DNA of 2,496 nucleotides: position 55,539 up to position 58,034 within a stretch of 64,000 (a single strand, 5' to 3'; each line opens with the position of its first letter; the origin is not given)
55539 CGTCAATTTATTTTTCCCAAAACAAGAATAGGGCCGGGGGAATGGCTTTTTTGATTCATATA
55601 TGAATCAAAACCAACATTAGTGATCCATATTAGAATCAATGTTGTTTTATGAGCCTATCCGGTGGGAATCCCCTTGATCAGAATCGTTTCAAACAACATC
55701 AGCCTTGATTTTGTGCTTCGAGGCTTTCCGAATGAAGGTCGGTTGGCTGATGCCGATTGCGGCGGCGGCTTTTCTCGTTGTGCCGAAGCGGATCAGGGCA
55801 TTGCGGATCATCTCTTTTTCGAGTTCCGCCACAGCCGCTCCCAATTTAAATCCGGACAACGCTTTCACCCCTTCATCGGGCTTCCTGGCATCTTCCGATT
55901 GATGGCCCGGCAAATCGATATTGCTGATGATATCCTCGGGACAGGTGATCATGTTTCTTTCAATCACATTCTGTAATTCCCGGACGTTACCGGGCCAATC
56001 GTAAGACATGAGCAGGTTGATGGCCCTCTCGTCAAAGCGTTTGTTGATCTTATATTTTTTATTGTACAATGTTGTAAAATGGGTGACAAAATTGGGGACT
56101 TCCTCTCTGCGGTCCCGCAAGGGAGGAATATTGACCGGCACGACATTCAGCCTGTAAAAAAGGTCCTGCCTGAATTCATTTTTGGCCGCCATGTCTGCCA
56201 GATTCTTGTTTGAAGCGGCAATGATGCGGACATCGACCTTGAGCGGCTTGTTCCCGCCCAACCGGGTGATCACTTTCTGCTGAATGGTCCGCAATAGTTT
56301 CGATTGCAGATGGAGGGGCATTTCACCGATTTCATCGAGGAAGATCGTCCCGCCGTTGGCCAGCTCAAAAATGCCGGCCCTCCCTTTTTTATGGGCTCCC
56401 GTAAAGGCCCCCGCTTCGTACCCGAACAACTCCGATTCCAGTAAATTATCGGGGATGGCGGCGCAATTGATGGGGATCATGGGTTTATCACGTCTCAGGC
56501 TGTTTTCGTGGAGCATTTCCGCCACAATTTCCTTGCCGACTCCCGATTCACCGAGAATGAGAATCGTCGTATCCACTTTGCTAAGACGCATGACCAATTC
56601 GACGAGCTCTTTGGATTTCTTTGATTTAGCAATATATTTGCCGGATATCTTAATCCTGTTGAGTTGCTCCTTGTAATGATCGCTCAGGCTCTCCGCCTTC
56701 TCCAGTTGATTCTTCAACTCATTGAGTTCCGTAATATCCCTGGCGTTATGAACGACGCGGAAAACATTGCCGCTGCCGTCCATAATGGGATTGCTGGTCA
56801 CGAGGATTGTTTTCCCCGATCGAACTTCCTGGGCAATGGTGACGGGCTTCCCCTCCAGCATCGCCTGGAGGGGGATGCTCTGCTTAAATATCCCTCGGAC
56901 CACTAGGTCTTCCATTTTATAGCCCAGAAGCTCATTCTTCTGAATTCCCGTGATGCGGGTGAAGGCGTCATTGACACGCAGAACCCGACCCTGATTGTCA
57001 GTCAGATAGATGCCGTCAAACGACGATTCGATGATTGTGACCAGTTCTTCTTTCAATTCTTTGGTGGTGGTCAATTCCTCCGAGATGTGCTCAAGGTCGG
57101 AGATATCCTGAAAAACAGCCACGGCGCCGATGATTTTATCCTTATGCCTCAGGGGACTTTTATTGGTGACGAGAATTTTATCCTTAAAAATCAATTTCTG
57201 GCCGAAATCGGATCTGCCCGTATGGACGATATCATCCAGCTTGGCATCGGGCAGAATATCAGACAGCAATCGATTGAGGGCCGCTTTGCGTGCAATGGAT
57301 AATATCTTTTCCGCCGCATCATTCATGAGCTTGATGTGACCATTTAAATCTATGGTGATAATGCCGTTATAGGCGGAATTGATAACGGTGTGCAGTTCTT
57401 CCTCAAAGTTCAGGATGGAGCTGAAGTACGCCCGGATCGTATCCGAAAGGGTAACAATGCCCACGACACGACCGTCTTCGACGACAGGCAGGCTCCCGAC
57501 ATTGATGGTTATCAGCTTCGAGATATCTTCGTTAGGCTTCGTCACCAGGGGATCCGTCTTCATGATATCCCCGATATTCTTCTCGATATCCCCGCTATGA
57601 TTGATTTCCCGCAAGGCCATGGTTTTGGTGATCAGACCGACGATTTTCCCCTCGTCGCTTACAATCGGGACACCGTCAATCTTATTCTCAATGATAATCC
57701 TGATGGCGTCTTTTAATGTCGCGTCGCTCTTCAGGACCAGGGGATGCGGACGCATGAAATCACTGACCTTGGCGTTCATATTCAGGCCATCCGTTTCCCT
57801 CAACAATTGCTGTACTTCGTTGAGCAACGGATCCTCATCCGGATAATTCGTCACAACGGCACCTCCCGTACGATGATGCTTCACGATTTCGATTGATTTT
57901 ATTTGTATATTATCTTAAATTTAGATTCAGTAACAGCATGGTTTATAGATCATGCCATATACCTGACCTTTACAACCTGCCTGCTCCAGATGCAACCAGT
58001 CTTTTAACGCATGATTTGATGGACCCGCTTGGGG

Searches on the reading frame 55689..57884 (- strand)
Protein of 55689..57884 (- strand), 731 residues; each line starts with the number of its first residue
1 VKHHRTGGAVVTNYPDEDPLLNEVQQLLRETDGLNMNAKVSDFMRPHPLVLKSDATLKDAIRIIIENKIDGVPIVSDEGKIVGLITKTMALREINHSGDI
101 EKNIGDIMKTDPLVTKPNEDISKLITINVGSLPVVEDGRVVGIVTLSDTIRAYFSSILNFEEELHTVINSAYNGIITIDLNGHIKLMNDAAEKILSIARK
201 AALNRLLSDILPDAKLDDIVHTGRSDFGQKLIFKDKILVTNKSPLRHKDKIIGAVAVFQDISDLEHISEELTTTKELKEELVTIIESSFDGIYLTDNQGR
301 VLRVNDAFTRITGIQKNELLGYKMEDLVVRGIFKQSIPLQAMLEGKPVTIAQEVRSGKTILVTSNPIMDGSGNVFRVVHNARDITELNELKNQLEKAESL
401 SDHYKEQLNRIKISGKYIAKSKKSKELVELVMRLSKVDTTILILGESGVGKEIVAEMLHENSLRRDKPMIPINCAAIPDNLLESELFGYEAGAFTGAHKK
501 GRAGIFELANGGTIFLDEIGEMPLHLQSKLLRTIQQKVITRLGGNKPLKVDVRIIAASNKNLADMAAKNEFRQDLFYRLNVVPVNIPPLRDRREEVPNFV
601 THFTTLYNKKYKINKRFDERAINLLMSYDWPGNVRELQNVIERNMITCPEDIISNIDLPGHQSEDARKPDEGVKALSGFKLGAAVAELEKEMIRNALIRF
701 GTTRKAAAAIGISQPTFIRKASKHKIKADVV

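Call 5: search_protein_families(library=pfam, proteins=[window:55689-57884:-])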
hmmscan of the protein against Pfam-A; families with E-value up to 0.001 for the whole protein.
window:55689-57884:- (731 aa): 11 families
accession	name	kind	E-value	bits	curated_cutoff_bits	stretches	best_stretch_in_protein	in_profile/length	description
PF00158.32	Sigma54_activat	-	1.6e-68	230.1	20.2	1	418-584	2-167/168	Sigma-54 interaction domain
PF00571.33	CBS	-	1.9e-23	83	24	2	40-94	1-55/57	CBS domain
PF00989.32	PAS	-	2.2e-23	82.9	22.6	2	279-384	1-113/113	PAS fold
PF25601.1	AAA_lid_14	-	8e-23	80.5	27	1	590-669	1-81/87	AAA+ ATPase lid domain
PF14532.12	Sigma54_activ_2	-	1.8e-20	74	25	1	418-589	1-138/138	Sigma-54 interaction domain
PF13426.13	PAS_9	-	6.9e-18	65.3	27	1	290-386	2-103/103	PAS domain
PF08448.16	PAS_4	-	1.6e-15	57.7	23.1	1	286-387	2-108/110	PAS fold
PF13188.13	PAS_8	-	2.2e-12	46.8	21.8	2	283-324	5-43/65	PAS domain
PF18024.7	HTH_50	-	3.1e-08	33.6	27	1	684-726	7-49/50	Helix-turn-helix domain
PF07728.20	AAA_5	-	1.4e-05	25.5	22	1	441-562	2-125/139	AAA domain (dynein-related subfamily)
PF02954.25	HTH_8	-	0.00077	19.6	22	0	685-720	2-38/42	Bacterial regulatory protein, Fis family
